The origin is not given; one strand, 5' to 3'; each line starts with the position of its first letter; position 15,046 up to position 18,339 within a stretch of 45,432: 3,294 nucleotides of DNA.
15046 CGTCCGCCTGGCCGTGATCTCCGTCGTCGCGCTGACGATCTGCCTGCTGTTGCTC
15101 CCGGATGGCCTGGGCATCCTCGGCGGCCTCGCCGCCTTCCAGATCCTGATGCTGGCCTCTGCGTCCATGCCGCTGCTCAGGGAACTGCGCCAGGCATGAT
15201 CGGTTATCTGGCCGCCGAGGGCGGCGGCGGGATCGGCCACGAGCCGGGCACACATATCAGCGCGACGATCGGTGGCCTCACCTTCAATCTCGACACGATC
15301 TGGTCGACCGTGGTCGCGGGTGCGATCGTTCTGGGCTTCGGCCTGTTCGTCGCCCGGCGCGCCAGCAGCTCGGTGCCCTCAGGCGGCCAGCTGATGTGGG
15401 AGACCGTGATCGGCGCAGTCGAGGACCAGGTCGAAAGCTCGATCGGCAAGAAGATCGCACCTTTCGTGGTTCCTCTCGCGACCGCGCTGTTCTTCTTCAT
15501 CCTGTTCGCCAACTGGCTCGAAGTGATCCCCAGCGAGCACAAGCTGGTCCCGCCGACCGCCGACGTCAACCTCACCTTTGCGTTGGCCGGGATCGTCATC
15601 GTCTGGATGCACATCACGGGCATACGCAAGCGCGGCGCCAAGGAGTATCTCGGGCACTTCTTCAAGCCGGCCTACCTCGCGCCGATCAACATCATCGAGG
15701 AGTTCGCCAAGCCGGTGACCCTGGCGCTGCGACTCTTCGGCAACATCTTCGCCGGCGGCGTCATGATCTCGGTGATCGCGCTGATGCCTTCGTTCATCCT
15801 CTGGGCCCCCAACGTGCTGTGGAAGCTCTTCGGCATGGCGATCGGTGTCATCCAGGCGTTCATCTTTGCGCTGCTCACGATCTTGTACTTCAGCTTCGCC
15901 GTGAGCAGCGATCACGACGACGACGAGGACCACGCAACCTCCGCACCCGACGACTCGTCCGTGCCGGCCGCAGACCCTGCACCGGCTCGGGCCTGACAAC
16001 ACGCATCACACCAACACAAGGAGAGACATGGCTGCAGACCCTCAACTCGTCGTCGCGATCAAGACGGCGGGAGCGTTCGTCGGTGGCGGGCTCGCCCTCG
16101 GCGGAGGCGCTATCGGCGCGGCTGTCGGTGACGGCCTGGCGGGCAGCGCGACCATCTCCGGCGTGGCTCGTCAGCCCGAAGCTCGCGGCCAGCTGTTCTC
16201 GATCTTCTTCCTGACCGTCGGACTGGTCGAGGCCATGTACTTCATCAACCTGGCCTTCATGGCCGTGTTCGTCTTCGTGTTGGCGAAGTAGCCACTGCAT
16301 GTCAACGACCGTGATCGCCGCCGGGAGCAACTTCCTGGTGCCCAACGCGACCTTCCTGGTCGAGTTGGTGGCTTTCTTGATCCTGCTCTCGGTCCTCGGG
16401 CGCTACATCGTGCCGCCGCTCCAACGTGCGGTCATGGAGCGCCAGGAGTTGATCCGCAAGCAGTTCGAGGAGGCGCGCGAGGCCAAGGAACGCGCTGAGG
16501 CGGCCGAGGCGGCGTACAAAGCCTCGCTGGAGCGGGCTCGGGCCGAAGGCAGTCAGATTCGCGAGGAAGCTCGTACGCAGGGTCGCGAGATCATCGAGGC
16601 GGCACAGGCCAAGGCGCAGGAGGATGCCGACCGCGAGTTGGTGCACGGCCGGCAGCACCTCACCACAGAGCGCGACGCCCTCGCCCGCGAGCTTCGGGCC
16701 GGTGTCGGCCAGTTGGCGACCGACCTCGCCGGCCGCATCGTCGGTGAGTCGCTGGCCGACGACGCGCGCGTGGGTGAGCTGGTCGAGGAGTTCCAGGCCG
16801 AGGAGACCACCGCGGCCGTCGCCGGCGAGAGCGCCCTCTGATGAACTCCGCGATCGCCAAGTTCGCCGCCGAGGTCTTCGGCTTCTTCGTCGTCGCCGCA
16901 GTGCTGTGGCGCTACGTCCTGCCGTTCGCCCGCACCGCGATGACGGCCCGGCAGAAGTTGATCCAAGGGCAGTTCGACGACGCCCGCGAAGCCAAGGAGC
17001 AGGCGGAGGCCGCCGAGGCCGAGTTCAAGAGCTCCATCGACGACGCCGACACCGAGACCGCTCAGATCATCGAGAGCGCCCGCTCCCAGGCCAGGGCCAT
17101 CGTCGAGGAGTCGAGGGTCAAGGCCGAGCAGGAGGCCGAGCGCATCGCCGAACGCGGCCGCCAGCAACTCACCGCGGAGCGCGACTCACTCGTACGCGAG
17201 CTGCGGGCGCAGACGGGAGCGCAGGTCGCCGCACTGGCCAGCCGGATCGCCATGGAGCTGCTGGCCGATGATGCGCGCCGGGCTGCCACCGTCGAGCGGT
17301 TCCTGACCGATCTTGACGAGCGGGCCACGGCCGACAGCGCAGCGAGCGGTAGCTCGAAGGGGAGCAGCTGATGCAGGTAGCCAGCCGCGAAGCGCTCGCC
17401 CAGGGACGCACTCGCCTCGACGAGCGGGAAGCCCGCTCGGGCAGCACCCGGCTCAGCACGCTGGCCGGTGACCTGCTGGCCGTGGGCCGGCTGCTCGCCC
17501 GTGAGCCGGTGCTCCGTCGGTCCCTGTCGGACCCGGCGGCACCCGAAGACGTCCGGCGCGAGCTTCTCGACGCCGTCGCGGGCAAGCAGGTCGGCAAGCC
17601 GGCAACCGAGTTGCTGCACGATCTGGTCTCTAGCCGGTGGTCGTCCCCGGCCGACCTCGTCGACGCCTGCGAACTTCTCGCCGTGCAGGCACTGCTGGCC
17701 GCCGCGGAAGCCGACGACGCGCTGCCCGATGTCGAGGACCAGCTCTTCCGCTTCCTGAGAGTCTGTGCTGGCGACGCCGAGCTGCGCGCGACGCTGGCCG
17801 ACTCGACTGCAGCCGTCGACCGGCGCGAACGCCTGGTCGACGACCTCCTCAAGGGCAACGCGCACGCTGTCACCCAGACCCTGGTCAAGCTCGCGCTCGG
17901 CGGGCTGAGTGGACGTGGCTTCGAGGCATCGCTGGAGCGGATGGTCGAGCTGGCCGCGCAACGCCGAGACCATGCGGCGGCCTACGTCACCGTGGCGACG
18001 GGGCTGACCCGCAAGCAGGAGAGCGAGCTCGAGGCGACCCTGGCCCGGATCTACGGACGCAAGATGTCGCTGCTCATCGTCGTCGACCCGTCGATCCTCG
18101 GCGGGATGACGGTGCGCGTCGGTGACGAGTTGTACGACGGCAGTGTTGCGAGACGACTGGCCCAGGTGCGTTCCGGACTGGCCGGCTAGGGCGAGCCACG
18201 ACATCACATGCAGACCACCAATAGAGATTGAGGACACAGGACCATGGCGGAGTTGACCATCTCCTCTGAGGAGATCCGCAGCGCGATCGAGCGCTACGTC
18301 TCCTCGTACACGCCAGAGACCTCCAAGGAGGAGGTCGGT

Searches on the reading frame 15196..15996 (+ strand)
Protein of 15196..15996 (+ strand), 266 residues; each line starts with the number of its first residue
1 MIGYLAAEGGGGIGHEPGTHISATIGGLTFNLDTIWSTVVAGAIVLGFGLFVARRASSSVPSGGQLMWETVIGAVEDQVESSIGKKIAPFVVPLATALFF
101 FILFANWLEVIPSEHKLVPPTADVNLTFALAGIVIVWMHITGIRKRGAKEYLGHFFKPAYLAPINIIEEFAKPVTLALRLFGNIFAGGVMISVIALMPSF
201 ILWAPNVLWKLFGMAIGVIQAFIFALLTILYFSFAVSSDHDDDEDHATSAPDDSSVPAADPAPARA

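Call 85: search_protein_families(library=pfam, proteins=[window:15196-15996:+], max_evalue=0.0001)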
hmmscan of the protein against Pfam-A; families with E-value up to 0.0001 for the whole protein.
window:15196-15996:+ (266 aa): 1 family
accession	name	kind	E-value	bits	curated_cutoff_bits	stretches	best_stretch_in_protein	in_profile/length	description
PF00119.25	ATP-synt_A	-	3.5e-52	177.8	33.9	1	37-233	3-217/217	ATP synthase A chain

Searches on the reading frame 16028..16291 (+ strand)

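Call 85: search_protein_families(library=pfam, proteins=[window:16028-16291:+], max_evalue=0.0001)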
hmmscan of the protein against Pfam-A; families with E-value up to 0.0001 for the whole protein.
window:16028-16291:+ (87 aa): 1 family
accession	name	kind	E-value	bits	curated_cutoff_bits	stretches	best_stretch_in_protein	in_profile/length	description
PF00137.26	ATP-synt_C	-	3.6e-11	43.6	24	1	19-78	2-57/60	ATP synthase subunit C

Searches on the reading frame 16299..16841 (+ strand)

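Call 85: search_protein_families(library=pfam, proteins=[window:16299-16841:+], max_evalue=0.0001)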
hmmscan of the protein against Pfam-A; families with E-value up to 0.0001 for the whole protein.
window:16299-16841:+ (180 aa): 1 family
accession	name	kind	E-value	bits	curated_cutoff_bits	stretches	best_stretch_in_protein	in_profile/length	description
PF00430.23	ATP-synt_B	-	1.6e-25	90.2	28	1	18-148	1-131/132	ATP synthase B/B' CF(0)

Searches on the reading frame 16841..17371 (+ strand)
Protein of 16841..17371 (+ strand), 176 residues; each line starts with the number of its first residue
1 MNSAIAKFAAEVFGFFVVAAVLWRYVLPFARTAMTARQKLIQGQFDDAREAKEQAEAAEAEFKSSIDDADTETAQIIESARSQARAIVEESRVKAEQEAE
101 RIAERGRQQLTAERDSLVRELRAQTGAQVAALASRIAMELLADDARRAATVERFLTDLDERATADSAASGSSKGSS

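Call 85: search_protein_families(library=pfam, proteins=[window:16841-17371:+], max_evalue=0.0001)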
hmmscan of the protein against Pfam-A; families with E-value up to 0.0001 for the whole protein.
window:16841-17371:+ (176 aa): 1 family
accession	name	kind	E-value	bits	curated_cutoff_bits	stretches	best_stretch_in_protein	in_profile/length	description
PF00430.23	ATP-synt_B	-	2.4e-20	73.4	28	1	8-136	2-130/132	ATP synthase B/B' CF(0)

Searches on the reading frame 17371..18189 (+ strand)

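Call 85: search_protein_families(library=pfam, proteins=[window:17371-18189:+], max_evalue=0.0001)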
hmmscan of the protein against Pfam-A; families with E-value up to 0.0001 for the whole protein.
window:17371-18189:+ (272 aa): 1 family
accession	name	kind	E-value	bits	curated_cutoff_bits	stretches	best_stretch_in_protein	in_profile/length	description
PF00213.23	OSCP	-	5.3e-34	118.2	22.3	1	106-268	7-170/172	ATP synthase delta (OSCP) subunit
